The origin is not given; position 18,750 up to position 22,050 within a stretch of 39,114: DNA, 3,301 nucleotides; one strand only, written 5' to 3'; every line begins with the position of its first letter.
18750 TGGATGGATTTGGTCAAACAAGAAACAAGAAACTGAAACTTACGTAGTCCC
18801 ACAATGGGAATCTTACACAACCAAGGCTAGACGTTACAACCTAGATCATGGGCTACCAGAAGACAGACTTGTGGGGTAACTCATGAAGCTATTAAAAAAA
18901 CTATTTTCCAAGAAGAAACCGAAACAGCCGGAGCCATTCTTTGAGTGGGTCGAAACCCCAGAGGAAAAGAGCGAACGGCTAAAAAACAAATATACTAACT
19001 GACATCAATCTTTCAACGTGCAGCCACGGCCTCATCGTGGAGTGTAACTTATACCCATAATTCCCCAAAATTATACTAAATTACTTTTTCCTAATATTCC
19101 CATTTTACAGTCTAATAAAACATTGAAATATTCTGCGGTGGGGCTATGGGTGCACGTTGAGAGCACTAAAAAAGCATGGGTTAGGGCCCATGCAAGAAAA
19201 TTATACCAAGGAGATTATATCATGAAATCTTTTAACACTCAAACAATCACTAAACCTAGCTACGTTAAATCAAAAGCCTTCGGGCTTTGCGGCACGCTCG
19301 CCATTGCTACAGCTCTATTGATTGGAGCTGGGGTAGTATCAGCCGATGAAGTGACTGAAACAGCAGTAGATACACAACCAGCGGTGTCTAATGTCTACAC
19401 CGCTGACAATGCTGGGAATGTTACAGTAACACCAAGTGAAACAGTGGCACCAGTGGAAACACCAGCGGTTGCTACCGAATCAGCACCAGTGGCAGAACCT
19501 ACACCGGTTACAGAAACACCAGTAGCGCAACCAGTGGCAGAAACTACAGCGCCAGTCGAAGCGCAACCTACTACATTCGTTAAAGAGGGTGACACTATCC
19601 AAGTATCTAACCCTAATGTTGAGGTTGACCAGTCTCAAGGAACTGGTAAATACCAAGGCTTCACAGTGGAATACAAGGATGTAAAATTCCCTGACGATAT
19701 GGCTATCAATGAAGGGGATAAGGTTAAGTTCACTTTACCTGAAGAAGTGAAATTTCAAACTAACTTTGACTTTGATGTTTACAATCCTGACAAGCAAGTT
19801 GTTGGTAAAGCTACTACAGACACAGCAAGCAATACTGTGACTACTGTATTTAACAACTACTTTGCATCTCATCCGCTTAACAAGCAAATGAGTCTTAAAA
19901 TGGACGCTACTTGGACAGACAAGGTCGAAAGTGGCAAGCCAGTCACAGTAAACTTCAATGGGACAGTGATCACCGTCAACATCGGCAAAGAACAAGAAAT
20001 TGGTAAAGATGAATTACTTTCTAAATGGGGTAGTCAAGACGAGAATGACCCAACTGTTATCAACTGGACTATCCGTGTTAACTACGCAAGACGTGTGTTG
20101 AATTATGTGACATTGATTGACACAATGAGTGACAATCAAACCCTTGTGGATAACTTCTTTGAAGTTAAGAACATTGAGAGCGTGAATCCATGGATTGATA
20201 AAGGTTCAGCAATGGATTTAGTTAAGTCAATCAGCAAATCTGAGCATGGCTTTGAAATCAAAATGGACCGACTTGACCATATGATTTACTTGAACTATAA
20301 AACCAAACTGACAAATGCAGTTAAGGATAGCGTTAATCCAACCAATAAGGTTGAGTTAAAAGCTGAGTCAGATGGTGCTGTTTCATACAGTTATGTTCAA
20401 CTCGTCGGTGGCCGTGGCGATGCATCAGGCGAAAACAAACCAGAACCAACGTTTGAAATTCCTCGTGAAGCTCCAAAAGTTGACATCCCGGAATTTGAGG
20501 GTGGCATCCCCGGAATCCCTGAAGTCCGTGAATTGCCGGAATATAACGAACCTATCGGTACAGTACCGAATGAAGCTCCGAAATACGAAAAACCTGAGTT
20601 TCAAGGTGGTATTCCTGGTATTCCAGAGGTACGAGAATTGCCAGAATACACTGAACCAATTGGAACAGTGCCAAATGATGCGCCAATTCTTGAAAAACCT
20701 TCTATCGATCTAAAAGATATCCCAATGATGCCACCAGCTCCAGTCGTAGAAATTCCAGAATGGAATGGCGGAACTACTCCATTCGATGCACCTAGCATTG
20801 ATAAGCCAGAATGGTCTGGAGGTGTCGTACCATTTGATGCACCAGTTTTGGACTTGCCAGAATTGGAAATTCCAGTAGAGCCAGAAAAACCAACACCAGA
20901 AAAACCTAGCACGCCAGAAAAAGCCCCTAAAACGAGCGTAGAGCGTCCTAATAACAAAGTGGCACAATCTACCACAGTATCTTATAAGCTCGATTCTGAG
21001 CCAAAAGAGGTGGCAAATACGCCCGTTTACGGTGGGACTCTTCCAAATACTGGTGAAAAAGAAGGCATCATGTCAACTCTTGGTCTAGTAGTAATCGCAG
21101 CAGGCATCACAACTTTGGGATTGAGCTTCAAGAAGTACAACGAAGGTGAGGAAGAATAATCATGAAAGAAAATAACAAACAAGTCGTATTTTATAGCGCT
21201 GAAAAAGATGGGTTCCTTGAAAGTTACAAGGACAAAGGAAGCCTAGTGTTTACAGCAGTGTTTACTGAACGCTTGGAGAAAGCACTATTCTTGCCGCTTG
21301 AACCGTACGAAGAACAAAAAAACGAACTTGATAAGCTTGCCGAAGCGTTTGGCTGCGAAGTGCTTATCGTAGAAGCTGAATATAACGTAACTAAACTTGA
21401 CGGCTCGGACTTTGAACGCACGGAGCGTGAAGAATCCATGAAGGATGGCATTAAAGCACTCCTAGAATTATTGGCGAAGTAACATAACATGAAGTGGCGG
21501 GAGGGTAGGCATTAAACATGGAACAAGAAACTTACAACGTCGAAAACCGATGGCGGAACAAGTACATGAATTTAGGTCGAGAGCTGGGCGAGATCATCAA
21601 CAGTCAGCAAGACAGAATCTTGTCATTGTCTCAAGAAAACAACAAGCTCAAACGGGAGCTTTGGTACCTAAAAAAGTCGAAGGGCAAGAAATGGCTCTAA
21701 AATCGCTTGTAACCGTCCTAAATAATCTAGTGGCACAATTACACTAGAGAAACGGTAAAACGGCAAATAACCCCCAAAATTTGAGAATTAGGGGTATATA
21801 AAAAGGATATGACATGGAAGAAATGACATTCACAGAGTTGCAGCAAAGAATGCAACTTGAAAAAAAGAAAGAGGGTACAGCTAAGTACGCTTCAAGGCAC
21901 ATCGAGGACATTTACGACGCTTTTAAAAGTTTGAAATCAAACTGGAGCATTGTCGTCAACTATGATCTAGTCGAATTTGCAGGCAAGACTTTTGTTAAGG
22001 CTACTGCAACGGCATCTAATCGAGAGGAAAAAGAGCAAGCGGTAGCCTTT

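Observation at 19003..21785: Sortase-anchored MSCRAMM-like adhesin cassette embedded in the early/replication region of the phage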

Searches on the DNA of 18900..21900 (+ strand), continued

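Call 80: search_with_rna_model(model_id=R1, sources=[window, L007, L008, L130, L131, L133, L134, L135, L136, L137, L138, L139, L140, L141, L142, L143, L144, L145, L146, L148, L129, L132, L147], max_evalue=1)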
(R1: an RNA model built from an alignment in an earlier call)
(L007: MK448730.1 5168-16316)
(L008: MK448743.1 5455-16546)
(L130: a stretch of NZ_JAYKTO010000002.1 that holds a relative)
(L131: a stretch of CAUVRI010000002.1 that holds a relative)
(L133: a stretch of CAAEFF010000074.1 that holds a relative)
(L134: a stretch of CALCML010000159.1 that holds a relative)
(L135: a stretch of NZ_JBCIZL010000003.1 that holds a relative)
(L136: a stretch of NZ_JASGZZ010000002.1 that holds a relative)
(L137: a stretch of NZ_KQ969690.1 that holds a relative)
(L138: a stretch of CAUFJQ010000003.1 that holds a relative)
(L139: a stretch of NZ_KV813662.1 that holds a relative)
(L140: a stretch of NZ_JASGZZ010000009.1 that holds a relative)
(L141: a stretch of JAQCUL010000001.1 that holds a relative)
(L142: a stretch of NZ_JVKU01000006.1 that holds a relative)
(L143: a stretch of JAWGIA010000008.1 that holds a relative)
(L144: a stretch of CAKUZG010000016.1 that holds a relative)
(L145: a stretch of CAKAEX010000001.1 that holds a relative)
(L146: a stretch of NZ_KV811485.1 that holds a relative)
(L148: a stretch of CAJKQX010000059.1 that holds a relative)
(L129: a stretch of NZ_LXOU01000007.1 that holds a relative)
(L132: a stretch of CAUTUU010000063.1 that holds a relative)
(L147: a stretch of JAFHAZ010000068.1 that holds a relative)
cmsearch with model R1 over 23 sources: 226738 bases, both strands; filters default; matches with E-value up to 1: 11.
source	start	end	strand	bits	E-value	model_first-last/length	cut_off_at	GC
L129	3389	3606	+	217.4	1.5e-46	1-217/217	no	0.39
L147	3467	3675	+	211.7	2.9e-45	1-217/217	no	0.4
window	18996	19220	+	210.6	5.2e-45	1-217/217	no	0.38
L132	935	1166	+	202.6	3.4e-43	1-217/217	no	0.39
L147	2831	3016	+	37.2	7.8e-06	1-217/217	no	0.35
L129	1926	2127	+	25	0.0044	1-217/217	no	0.38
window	19013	19160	-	23.4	0.01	19-157/217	no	0.39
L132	952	1103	-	20.1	0.057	19-157/217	no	0.41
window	17737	17954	+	19.9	0.062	1-217/217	no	0.42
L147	3484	3616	-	18.4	0.14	19-157/217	no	0.41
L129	3407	3546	-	16.4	0.39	19-157/217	no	0.39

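Call 82: search_with_rna_model(model_id=R1, sources=[window, L147, L129], max_evalue=0.1, show_alignments=6)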
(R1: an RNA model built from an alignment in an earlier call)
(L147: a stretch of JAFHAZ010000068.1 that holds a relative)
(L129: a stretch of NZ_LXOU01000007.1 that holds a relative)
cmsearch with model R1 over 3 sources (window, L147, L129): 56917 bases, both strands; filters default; matches with E-value up to 0.1: 9.
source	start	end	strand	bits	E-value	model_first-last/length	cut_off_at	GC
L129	3389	3606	+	217.4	3.7e-47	1-217/217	no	0.39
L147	3467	3675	+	211.7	7.2e-46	1-217/217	no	0.4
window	18996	19220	+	210.6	1.3e-45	1-217/217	no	0.38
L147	2831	3016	+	37.2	2e-06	1-217/217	no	0.35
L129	1926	2127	+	25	0.0011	1-217/217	no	0.38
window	19013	19160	-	23.4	0.0026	19-157/217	no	0.39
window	17737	17954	+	19.9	0.016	1-217/217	no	0.42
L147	3484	3616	-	18.4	0.035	19-157/217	no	0.41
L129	3407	3546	-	16.4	0.098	19-157/217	no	0.39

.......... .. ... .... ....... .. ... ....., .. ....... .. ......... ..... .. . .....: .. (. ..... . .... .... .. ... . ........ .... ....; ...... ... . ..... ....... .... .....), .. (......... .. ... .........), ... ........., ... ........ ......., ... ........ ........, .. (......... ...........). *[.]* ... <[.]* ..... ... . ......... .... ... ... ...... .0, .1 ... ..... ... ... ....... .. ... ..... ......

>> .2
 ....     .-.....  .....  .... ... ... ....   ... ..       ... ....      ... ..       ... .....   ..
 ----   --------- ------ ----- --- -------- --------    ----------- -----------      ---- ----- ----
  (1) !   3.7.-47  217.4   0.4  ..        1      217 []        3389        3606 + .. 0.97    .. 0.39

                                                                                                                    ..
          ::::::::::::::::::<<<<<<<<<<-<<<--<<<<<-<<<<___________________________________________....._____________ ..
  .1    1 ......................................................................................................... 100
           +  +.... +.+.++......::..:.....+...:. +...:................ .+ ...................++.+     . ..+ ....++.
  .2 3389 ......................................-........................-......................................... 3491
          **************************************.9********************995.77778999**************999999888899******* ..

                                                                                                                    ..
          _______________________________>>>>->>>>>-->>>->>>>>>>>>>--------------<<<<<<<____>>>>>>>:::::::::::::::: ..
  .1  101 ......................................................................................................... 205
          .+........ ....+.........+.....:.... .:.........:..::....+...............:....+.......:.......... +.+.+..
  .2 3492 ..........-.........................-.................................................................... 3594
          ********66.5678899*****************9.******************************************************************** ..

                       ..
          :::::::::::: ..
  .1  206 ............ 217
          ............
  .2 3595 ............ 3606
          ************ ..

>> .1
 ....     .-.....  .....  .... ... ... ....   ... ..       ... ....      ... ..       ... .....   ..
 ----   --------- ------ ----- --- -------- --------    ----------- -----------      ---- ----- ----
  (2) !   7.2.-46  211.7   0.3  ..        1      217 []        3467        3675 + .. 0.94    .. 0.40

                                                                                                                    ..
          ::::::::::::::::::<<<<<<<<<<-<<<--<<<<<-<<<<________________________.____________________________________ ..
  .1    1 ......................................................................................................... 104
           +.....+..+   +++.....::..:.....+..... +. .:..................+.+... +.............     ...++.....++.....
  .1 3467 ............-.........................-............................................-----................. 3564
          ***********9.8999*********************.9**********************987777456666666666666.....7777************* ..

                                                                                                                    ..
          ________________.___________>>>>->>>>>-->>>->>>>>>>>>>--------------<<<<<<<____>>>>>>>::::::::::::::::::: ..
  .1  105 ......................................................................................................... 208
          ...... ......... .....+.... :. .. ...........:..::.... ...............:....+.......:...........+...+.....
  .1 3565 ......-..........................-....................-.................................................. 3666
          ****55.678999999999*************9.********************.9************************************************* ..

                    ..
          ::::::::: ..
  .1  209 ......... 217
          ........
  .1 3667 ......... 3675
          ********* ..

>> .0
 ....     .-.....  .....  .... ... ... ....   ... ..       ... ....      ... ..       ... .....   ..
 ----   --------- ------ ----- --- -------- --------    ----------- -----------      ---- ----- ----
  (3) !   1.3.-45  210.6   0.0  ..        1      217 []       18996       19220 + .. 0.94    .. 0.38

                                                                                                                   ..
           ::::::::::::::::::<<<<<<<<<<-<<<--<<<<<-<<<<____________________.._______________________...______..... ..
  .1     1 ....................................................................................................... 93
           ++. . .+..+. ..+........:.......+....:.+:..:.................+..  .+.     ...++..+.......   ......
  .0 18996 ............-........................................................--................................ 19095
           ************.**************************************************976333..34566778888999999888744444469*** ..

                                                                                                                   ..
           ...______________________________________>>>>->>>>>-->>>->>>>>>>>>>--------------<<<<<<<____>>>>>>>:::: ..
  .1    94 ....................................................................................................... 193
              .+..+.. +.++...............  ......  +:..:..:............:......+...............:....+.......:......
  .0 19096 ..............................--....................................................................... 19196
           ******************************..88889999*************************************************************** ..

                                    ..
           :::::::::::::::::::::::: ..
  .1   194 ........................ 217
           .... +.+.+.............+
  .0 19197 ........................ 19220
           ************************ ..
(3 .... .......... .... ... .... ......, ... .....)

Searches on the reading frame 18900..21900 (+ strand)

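Call 53: search_protein_families(library=pfam, proteins=[L005:4201-4773:+, L006:4094-4306:+, L004:6428-7738:+], max_evalue=0.01)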
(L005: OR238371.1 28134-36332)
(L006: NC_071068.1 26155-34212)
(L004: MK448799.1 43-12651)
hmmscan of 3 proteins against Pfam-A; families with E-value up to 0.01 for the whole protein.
L005:4201-4773:+ (191 aa): 1 family
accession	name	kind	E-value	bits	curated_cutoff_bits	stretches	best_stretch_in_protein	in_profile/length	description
PF18836.7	B_solenoid_ydck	-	5.7e-09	35.6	30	0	95-107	1-13/17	YdcK Beta solenoid repeat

L006:4094-4306:+ (71 aa): 2 families
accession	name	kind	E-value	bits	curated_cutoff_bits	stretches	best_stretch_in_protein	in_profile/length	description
PF03367.19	Zn_ribbon_ZPR1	-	0.0025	17.6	23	0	37-53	28-44/56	ZPR1 zinc-finger domain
PF13248.11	Zn_ribbon_3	-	0.0037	17.1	27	0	17-29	2-15/26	zinc-ribbon domain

L004:6428-7738:+ (437 aa): 4 families
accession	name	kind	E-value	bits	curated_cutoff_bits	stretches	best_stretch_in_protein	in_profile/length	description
PF13476.12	AAA_23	-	5.6e-11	43.9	27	1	7-257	1-177/201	AAA domain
PF02463.25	SMC_N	-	7.6e-09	35.7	40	1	5-62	2-60/220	RecF/RecN/SMC N terminal domain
PF13175.12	AAA_15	-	3.6e-06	27.3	32.1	1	5-305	3-262/374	AAA ATPase domain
PF13555.12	AAA_29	-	0.0071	16.5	27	0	7-56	3-53/61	P-loop containing region of AAA domain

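Call 55: search_protein_families(library=phrogs, proteins=[L005:4201-4773:+], max_evalue=0.001)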
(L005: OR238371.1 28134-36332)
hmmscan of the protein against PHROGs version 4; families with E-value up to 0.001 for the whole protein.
L005:4201-4773:+ (191 aa): 7 families
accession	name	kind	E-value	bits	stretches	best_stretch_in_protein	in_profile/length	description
phrog_7964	-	unknown function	1.1e-103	346.9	2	61-191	138-268/269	-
phrog_5070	-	unknown function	9.5e-48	163.1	1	1-122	1-122/182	-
phrog_20149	-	unknown function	1.2e-19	71.1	1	1-53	1-53/53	-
phrog_20532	-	unknown function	5.9e-18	66.2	1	104-185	2-87/100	-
phrog_31248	-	unknown function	4.5e-07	30.9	1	55-138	78-161/200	-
phrog_36281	-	unknown function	0.00033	21.1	1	55-122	204-271/290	-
phrog_21367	-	unknown function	0.00054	21.4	1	19-41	46-68/70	-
